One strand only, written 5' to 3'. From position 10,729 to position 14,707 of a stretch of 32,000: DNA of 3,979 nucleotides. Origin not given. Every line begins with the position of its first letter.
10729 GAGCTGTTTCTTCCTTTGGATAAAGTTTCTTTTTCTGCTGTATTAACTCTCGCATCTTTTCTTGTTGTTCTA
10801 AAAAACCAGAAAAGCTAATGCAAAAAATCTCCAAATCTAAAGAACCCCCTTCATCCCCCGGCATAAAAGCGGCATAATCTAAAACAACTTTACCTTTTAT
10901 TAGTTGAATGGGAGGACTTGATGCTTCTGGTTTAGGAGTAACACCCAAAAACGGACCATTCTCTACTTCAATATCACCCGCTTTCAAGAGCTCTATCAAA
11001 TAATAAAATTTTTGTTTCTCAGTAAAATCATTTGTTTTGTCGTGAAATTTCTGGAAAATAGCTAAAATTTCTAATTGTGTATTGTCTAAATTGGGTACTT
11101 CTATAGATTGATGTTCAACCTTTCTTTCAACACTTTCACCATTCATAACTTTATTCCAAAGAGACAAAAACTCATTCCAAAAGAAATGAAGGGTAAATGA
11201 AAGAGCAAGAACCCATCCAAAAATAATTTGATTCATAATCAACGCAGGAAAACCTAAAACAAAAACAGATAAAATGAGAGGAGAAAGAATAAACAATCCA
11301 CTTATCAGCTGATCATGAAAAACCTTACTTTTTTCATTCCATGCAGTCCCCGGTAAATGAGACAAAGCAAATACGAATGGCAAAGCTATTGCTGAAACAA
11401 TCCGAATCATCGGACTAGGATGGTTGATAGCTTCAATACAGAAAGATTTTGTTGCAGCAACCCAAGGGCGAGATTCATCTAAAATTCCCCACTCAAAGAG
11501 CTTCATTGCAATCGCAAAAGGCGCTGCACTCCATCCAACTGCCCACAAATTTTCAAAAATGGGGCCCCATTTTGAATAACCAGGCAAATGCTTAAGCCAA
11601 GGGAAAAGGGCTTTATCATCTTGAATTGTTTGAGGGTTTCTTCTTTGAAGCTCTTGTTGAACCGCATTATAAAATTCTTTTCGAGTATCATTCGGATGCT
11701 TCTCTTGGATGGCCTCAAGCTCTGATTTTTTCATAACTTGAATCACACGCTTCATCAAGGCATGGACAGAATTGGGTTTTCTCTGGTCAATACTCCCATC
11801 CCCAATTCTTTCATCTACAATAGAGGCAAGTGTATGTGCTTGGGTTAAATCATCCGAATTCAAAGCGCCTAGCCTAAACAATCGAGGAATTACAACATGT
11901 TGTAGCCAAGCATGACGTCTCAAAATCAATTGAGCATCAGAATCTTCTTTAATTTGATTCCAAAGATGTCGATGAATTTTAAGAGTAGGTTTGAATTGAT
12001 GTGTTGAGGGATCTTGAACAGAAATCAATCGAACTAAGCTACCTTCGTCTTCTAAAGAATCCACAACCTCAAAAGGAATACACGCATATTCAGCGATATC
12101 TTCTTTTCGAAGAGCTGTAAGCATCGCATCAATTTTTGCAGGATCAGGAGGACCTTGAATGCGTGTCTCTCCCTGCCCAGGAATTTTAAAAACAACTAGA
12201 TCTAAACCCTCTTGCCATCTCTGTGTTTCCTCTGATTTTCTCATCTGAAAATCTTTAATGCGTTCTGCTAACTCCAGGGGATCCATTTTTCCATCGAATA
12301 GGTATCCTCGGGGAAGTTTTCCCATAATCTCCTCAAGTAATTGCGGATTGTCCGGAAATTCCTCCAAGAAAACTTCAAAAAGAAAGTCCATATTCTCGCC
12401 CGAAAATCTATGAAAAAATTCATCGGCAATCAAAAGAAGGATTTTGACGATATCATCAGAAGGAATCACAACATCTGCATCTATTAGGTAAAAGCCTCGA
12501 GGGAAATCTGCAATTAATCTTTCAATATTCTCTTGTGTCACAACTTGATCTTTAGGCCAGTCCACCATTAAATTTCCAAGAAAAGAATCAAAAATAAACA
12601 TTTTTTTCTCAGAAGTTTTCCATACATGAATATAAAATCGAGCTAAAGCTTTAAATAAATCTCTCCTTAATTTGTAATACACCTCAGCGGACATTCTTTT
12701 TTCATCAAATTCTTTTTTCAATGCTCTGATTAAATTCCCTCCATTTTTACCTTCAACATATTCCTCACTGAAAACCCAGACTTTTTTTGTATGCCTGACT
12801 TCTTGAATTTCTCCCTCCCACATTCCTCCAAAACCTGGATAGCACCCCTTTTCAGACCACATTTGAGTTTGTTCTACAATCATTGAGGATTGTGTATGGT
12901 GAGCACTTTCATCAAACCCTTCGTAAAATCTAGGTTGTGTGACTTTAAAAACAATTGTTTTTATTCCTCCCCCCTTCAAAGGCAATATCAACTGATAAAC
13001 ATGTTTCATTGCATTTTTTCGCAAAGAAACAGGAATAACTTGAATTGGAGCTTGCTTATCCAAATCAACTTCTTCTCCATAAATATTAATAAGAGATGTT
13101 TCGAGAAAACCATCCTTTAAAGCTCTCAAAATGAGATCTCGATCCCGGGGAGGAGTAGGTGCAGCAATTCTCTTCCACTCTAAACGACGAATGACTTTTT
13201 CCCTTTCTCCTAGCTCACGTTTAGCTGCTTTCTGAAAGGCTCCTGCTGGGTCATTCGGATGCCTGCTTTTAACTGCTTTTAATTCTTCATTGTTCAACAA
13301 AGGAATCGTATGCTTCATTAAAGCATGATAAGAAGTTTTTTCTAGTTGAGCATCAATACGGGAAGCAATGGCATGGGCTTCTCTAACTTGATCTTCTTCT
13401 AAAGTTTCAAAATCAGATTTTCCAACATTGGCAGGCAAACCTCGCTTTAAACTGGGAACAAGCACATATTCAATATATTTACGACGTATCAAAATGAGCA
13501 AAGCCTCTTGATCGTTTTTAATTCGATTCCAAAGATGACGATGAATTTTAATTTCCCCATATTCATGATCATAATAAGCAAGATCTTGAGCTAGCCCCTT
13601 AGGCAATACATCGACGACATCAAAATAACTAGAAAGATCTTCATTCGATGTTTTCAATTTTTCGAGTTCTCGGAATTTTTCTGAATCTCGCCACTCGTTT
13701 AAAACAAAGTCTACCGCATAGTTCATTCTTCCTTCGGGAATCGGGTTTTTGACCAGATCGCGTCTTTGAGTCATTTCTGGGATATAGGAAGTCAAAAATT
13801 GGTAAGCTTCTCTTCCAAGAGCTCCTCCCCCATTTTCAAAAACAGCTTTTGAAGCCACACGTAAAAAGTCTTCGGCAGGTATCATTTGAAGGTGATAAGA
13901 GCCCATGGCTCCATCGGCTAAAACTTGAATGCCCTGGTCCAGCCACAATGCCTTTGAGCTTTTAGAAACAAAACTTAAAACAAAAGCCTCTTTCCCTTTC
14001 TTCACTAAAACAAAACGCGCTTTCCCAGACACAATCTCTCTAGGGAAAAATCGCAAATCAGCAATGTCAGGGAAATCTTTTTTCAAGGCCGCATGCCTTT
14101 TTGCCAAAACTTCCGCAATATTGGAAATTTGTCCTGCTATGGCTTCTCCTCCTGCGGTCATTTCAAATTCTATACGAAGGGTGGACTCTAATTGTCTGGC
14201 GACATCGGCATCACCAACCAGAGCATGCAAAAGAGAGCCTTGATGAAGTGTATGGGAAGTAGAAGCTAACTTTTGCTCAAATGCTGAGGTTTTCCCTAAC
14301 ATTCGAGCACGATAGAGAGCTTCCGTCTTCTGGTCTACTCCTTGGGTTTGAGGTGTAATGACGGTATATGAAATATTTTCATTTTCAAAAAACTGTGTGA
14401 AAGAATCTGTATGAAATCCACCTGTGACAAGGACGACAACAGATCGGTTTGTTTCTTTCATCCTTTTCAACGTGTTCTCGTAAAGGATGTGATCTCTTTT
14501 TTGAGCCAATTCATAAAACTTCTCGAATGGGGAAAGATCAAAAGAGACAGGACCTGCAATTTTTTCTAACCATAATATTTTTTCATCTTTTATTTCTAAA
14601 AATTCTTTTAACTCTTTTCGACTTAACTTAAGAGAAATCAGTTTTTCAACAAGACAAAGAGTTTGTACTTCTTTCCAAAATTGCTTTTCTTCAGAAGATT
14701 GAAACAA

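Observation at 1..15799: Hidden giant gene: 15.8 kb of single open frame absent from the ORF track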

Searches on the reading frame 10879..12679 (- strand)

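Call 5: search_protein_families(library=pfam, max_evalue=0.1, proteins=[window:10879-12679:-])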
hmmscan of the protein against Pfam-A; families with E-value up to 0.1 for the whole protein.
window:10879-12679:- (600 aa): 1 family
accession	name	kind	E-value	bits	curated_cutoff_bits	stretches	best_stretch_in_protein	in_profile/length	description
PF20110.4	DUF6500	-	0.018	15.4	23.7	1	94-143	6-51/53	Family of unknown function (DUF6500)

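Call 80: search_protein_families(library=ncbifam, max_evalue=0.01, proteins=[window:10879-12679:-])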
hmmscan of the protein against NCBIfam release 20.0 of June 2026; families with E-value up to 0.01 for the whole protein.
window:10879-12679:- (600 aa): 0 families

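Call 100: search_protein_families(library=padloc, max_evalue=0.001, proteins=[window:10879-12679:-])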
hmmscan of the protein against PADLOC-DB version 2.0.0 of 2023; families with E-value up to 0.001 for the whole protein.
window:10879-12679:- (600 aa): 0 families

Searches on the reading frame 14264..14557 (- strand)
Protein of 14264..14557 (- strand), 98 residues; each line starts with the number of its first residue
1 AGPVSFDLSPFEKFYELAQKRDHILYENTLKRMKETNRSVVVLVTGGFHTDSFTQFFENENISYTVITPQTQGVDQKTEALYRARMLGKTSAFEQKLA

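Call 65: find_related_loci(query=A7, collection=genome_contigs, flank=4000)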
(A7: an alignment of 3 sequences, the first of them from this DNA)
Query A7 (98 aa) in genome_contigs; peptide patterns used: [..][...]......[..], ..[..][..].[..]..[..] (x = any residue, [..] = any of these).
68 stretches matched a pattern; 5 encode a relative of the query (tblastn E <= 1e-3); 5 distinct loci.
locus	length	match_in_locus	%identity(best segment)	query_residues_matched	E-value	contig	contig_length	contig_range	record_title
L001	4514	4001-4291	98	1-97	4e-64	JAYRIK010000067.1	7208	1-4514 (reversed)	MAG: Candidatus Auribacterota bacterium isolate SZ_szas25bin.51 k141_421607, whole genome shotgun sequence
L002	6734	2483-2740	43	7-94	1e-23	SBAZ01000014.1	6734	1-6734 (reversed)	MAG: Planctomycetales bacterium isolate Bin_23_1_1 Hy_contig5855, whole genome shotgun sequence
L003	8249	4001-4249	40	12-98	2e-15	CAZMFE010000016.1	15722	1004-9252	MAG TPA_asm: uncultured bacterium isolate binchicken_co21_479 genome assembly, contig: NODE_2319_length_15722_cov_5.5680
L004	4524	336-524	43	8-70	3e-14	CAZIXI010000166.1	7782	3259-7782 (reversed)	MAG TPA_asm: uncultured bacterium isolate SRP077602_co2_311 genome assembly, contig: NODE_13979_length_7782_cov_4.043743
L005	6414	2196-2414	40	13-81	2e-11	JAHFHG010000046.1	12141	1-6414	MAG: Candidatus Omnitrophota bacterium isolate nzgw333 NODE_3548_length_12142_cov_5.061809, whole genome shotgun sequenc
